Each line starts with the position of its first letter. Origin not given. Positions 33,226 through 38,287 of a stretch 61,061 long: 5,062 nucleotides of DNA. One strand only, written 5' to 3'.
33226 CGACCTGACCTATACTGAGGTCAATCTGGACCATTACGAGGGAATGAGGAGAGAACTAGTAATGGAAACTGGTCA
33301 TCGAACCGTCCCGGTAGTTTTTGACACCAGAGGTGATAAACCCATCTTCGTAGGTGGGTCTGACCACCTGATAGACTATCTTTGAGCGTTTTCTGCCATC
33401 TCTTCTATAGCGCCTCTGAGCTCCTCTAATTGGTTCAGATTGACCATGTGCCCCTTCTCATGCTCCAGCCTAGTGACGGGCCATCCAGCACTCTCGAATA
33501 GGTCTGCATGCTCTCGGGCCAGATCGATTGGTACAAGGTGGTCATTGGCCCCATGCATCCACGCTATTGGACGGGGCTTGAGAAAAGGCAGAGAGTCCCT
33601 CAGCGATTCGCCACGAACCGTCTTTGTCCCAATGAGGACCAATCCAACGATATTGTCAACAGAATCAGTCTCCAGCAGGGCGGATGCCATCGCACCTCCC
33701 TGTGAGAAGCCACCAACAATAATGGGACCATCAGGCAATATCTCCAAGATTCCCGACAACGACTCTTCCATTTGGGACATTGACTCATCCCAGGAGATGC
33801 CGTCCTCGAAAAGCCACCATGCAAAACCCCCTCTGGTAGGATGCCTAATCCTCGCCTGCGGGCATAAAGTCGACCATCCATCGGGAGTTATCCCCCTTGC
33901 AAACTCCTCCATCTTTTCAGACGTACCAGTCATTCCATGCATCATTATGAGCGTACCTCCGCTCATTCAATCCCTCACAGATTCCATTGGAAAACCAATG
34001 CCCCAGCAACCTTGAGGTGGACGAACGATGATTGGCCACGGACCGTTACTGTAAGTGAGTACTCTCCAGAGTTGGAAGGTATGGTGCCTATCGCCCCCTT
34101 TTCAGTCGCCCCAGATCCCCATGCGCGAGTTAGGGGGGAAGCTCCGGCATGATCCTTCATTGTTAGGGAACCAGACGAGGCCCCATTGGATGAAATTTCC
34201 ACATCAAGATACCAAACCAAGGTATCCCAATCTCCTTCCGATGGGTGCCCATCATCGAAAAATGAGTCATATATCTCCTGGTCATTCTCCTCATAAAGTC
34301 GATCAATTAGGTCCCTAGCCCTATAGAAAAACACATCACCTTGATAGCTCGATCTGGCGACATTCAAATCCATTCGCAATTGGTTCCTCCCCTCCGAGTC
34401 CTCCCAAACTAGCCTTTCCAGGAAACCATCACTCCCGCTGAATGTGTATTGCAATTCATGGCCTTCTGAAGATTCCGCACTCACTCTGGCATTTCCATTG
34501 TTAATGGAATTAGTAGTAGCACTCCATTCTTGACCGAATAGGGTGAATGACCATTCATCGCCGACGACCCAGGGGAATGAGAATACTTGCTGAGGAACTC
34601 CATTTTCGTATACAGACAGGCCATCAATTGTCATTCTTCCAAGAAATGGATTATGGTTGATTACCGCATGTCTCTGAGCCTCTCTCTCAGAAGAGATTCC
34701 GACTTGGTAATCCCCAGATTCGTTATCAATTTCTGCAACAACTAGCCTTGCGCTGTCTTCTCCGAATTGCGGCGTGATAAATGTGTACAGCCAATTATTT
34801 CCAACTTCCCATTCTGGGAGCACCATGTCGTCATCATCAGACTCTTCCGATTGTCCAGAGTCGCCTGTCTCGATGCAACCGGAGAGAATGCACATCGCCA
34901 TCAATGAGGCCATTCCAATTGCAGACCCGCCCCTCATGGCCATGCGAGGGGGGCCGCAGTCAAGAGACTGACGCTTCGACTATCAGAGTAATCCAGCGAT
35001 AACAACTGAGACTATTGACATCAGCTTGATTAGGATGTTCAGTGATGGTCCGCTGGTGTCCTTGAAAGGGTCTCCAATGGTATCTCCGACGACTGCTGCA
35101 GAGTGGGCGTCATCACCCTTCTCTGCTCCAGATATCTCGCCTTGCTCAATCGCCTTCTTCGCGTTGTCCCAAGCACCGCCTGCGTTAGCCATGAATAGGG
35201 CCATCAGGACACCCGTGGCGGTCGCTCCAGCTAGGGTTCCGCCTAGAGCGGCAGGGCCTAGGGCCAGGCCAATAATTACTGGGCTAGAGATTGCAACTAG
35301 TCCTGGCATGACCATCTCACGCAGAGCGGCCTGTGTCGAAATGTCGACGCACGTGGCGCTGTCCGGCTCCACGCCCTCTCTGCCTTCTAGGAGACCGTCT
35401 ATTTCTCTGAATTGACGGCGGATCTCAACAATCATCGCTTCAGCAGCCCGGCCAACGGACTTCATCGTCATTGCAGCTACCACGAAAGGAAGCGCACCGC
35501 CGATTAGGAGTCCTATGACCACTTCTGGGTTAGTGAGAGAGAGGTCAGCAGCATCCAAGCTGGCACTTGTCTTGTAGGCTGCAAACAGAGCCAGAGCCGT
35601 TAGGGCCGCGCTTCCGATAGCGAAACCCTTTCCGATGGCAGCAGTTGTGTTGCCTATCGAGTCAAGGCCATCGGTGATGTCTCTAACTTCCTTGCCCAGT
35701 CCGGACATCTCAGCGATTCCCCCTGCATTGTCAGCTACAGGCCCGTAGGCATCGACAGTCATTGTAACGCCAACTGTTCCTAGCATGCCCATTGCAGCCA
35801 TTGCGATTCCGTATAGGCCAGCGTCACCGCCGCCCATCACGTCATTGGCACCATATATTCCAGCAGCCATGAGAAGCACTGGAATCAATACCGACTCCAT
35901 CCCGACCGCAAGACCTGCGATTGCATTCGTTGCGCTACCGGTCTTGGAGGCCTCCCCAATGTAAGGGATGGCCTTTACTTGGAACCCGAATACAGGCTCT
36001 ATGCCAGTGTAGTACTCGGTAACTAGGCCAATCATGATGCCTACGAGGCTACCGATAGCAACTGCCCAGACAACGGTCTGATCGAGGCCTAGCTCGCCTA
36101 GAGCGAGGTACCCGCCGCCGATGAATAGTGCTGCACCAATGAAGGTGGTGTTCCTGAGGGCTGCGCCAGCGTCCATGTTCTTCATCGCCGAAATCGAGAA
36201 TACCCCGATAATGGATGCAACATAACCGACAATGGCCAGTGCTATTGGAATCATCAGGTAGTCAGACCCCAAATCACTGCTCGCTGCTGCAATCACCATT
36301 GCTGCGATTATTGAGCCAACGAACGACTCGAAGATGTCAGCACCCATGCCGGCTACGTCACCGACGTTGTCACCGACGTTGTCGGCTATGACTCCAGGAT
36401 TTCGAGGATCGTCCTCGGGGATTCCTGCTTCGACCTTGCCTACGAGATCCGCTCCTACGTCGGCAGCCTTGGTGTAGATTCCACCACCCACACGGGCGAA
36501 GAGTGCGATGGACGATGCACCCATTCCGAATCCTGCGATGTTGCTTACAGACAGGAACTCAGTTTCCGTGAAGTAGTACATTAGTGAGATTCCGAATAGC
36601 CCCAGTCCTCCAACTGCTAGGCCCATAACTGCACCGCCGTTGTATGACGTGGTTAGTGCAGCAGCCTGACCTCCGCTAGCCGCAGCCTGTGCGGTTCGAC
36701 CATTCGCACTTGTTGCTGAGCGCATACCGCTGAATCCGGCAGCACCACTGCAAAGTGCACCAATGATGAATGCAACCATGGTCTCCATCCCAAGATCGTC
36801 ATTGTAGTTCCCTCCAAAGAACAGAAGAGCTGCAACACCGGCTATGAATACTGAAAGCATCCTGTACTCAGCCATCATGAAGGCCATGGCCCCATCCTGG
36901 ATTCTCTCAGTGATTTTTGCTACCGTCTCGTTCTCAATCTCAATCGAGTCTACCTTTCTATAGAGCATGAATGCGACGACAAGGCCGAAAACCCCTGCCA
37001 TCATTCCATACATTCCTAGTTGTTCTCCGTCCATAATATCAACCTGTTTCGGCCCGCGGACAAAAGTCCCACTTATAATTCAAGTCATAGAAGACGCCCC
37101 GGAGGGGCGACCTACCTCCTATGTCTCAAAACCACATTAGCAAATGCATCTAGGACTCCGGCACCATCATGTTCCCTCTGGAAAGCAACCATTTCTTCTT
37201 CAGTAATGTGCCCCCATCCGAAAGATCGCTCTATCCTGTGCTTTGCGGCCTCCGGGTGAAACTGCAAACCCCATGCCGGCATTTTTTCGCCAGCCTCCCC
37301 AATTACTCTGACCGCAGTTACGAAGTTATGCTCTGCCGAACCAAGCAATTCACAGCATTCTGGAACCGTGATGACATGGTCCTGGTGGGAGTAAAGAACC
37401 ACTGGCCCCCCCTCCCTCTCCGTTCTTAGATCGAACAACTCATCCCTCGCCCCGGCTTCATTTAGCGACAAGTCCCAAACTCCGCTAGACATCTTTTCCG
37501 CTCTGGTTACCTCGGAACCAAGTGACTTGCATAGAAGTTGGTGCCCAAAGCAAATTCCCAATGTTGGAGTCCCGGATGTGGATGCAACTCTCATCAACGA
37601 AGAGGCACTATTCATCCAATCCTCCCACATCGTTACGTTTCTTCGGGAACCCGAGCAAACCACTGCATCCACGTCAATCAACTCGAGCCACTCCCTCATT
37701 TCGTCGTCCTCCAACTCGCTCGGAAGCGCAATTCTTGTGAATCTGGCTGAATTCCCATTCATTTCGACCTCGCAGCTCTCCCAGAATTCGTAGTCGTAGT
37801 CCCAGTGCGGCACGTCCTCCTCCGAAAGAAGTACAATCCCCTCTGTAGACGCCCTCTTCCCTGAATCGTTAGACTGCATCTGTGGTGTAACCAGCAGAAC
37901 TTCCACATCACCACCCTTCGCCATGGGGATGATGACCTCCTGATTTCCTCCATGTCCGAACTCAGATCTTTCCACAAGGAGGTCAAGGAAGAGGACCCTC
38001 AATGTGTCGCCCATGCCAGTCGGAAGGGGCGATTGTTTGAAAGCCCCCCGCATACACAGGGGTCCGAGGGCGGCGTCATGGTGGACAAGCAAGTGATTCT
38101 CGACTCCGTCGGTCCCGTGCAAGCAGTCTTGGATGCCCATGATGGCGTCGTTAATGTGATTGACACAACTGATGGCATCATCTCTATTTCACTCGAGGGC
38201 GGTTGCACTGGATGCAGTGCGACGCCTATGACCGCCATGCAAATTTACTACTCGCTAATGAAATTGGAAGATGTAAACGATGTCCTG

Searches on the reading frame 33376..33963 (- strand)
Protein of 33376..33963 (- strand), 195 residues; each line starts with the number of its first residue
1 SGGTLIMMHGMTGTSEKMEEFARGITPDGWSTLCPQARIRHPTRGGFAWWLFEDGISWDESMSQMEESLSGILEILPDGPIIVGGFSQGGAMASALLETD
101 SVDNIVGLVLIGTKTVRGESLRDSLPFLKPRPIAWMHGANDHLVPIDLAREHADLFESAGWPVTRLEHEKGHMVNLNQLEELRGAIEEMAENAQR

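Call 11: search_protein_families(library=pfam, proteins=[window:33376-33963:-], max_evalue=0.01)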
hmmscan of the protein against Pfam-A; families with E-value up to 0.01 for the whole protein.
window:33376-33963:- (195 aa): 6 families
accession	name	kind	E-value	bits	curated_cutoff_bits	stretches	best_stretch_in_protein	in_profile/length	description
PF00561.26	Abhydrolase_1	-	2.5e-11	44.2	25.8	1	4-113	2-102/245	alpha/beta hydrolase fold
PF02230.22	Abhydrolase_2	-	4.5e-09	36.9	23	1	4-164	16-190/217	Phospholipase/Carboxylesterase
PF03959.19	FSH1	-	2.9e-08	34.1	21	1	40-174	63-201/211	Serine hydrolase (FSH1)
PF12146.15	Hydrolase_4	-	9.6e-07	28.8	27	1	3-113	5-109/239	Serine aminopeptidase, S33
PF01083.28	Cutinase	-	0.0012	19.2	25.9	1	60-115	60-118/173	Cutinase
PF12697.13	Abhydrolase_6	-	0.0013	19.8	26.3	1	70-137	59-117/217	Alpha/beta hydrolase family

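Call 82: search_protein_families(library=ncbifam, proteins=[window:33376-33963:-], max_evalue=0.001)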
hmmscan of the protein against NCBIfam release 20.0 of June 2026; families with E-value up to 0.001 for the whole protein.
window:33376-33963:- (195 aa): 0 families

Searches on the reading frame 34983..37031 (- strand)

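Call 11: search_protein_families(library=pfam, proteins=[window:34983-37031:-], max_evalue=0.01)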
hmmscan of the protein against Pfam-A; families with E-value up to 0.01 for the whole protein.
window:34983-37031:- (682 aa): 1 family
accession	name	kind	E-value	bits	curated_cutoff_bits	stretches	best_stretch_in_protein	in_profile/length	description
PF03030.21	H_PPase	-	5.1e-244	812.2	29.7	1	14-678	1-645/645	Inorganic H+ pyrophosphatase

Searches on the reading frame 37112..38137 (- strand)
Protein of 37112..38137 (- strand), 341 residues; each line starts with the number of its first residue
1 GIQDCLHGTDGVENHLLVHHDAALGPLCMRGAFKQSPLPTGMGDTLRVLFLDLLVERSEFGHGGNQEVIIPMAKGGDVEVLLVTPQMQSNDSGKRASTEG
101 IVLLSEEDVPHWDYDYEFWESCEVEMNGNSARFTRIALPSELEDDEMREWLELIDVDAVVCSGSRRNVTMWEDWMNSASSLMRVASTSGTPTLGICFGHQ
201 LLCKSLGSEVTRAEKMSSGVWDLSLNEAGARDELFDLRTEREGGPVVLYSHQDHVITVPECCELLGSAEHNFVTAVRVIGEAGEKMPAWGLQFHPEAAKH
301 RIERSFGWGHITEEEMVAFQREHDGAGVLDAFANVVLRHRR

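Call 11: search_protein_families(library=pfam, proteins=[window:37112-38137:-], max_evalue=0.01)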
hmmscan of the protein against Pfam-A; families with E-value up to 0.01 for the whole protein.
window:37112-38137:- (341 aa): 3 families
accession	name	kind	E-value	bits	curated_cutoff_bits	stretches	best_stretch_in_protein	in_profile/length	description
PF00117.34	GATase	-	1.7e-16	60.9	22.8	1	143-299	32-175/190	Glutamine amidotransferase class-I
PF07722.19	Peptidase_C26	-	5.4e-07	30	20.5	1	178-296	94-219/219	Peptidase C26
PF07685.20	GATase_3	-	0.0012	19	27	1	155-213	40-98/196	CobB/CobQ-like glutamine amidotransferase domain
